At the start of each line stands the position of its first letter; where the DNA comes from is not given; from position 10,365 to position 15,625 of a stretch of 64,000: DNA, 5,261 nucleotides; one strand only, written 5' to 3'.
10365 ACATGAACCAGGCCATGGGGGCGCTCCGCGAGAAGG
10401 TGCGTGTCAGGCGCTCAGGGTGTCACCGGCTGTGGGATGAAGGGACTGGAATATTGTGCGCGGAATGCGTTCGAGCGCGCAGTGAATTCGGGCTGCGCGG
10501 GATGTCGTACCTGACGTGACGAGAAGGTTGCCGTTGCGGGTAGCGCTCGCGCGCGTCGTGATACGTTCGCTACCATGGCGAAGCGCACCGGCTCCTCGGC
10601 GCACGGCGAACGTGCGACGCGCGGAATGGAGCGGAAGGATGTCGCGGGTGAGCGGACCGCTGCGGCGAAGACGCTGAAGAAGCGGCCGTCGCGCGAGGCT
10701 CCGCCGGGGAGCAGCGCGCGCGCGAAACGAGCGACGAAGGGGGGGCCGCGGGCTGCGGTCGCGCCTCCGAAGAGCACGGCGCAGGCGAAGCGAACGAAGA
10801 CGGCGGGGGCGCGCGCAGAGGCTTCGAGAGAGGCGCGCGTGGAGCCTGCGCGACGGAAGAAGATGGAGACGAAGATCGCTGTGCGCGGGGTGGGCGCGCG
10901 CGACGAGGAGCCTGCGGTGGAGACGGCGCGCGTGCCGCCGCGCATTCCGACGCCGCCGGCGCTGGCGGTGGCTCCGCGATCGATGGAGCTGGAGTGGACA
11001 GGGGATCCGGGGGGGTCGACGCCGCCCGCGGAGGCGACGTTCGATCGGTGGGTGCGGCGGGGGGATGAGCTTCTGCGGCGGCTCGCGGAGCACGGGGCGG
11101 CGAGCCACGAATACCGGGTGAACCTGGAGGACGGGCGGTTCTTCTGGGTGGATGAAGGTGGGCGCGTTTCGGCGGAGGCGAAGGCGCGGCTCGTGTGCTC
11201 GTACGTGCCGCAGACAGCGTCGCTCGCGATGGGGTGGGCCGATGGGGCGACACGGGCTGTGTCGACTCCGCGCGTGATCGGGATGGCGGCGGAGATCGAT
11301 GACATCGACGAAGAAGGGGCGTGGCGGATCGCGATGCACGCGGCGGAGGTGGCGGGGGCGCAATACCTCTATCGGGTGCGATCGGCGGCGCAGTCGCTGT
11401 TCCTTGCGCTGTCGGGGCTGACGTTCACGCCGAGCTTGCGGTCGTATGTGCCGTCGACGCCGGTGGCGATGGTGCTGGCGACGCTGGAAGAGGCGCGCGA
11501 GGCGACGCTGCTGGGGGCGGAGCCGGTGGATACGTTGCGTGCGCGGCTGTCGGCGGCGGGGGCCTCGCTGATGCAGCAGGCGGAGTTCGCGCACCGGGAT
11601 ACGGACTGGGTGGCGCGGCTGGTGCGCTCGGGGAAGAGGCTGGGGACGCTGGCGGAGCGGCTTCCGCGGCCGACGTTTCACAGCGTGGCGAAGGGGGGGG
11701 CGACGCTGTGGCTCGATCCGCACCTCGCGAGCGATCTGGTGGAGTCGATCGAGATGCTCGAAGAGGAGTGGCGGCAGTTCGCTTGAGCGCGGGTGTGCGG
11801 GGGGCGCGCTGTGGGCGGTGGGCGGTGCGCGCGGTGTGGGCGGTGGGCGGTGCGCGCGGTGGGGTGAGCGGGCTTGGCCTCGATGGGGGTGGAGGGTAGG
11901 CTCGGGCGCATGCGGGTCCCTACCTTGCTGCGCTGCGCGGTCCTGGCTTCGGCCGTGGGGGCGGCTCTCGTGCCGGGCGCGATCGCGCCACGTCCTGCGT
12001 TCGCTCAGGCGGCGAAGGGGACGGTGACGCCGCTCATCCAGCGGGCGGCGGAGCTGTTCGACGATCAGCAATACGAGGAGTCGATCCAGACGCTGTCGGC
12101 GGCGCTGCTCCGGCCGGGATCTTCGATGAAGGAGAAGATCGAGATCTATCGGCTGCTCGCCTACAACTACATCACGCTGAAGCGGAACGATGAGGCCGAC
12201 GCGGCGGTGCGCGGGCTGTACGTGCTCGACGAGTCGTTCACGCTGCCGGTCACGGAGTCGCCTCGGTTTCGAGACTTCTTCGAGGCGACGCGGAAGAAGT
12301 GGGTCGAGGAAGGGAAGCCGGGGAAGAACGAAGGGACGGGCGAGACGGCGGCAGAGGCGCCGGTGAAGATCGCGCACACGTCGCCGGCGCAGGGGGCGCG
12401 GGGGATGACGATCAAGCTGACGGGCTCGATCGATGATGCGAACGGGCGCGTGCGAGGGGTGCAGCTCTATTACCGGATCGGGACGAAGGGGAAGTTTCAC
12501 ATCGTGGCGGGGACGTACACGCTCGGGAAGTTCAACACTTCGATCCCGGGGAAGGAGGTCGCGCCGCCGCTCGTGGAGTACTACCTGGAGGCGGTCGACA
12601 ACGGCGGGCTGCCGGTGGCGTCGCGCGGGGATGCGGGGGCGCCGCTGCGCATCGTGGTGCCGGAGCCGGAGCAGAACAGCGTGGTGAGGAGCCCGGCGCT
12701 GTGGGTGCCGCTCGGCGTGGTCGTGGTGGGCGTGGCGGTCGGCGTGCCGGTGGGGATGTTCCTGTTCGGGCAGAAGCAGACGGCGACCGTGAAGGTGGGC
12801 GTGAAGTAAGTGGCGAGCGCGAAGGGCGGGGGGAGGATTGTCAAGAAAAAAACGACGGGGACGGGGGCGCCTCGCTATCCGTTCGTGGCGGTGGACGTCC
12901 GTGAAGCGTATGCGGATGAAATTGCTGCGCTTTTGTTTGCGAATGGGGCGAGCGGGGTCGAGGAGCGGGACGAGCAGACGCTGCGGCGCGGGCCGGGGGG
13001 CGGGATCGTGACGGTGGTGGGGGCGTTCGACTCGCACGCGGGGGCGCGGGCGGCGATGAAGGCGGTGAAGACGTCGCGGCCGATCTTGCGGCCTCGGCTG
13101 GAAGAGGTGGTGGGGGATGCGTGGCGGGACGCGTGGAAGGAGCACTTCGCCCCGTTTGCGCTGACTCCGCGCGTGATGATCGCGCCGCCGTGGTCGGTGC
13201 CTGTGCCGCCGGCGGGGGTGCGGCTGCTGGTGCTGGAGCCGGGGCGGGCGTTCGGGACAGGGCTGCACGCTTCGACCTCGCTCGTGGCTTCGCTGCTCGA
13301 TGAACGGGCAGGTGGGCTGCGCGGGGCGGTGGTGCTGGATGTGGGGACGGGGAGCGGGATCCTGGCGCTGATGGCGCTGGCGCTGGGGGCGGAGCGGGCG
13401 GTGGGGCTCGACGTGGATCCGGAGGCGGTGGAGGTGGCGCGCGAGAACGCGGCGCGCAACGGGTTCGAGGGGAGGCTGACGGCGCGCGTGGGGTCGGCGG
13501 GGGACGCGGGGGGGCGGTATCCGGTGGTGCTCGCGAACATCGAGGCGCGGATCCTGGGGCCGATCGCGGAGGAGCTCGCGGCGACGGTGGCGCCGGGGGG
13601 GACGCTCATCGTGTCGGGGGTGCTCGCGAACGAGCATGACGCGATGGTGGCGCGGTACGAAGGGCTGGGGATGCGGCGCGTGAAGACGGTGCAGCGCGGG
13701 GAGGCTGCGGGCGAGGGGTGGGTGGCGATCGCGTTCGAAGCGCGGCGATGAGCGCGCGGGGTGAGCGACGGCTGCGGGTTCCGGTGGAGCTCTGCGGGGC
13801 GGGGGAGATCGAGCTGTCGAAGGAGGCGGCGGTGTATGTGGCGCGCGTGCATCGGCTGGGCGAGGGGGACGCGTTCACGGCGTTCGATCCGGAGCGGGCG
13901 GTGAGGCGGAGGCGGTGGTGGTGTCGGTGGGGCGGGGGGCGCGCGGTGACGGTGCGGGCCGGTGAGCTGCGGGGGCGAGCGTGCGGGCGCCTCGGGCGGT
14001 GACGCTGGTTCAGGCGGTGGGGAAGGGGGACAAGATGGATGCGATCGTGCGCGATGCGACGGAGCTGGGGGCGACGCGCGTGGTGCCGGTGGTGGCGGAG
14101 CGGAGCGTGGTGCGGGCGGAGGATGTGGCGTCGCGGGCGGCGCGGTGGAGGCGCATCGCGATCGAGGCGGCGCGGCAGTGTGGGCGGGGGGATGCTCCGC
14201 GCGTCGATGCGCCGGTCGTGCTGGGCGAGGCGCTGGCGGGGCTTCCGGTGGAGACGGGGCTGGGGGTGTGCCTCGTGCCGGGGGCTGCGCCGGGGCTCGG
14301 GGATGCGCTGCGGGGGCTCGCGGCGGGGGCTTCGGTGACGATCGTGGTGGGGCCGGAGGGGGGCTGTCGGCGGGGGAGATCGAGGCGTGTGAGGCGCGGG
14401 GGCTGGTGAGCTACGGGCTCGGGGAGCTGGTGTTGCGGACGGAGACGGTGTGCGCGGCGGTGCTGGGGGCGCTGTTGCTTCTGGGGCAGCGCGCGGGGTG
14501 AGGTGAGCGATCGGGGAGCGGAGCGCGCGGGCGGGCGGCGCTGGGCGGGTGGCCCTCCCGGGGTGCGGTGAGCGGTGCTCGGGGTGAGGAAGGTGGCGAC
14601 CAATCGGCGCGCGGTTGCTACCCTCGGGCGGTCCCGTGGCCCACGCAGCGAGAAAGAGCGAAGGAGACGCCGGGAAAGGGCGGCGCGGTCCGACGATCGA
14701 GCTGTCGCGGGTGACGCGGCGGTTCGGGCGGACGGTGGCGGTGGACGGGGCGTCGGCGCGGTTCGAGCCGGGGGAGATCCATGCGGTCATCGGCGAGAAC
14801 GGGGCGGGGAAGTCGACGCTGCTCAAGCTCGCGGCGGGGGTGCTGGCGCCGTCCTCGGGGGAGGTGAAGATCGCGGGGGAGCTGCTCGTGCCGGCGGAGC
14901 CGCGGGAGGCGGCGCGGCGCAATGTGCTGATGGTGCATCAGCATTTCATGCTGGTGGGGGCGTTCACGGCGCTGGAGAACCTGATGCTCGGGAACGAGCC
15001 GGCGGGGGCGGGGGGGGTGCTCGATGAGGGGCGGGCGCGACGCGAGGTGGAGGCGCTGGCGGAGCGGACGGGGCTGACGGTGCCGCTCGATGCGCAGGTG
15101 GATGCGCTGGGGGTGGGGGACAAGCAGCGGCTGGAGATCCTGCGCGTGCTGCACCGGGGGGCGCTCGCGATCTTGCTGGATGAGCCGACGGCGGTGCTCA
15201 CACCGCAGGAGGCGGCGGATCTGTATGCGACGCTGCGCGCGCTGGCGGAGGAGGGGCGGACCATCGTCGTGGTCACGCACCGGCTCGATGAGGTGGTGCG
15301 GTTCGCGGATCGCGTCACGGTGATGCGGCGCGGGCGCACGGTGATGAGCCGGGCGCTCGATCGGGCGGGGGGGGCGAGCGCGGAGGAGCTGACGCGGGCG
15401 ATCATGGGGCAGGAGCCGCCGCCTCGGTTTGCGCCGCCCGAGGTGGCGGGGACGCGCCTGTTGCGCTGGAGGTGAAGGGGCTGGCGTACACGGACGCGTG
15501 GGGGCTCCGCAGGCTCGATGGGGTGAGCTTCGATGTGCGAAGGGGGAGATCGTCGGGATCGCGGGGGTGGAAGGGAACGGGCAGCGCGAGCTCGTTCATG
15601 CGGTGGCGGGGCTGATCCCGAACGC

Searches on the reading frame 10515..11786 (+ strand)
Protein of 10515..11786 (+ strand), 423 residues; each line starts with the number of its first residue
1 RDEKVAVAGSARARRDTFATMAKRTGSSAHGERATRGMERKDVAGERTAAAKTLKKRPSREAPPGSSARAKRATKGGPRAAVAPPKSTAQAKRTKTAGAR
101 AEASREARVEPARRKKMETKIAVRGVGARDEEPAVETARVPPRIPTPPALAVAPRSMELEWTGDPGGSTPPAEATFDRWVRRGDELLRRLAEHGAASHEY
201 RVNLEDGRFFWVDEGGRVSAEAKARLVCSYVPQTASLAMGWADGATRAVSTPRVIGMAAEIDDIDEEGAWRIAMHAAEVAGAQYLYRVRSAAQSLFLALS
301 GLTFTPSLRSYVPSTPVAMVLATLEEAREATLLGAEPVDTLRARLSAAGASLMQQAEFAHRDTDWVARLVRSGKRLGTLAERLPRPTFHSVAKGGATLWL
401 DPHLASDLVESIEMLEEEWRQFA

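Call 74: search_protein_families(library=pfam, proteins=[window:10515-11786:+], max_evalue=0.001)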
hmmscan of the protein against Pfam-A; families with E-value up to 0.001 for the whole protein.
window:10515-11786:+ (423 aa): 1 family
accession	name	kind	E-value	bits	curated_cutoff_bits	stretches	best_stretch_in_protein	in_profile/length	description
PF21813.2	DUF6882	-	5e-08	33.3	23.9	1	195-300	23-140/142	Family of unknown function (DUF6882)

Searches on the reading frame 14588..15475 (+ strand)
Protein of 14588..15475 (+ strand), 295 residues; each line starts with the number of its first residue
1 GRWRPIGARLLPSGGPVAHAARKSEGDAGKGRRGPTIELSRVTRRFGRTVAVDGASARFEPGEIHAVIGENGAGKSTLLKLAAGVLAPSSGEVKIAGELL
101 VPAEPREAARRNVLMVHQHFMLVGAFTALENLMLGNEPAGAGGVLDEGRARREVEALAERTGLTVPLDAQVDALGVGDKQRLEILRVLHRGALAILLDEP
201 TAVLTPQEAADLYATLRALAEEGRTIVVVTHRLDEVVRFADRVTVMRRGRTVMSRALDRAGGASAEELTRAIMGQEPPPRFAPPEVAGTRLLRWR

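Call 74: search_protein_families(library=pfam, proteins=[window:14588-15475:+], max_evalue=0.001)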
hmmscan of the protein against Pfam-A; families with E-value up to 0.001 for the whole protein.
window:14588-15475:+ (295 aa): 4 families
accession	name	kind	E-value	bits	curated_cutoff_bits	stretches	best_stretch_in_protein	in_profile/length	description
PF00005.33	ABC_tran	-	1.3e-25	91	25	1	53-202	2-137/137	ABC transporter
PF13304.12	AAA_21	-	9.5e-06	26.3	27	0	64-83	1-20/304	AAA domain, putative AbiEii toxin, Type IV TA system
PF13555.12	AAA_29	-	5.5e-05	23.3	27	1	53-90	13-50/61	P-loop containing region of AAA domain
PF20703.3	nSTAND1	-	0.00018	21.7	27.1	1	46-273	17-197/379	Novel STAND NTPase 1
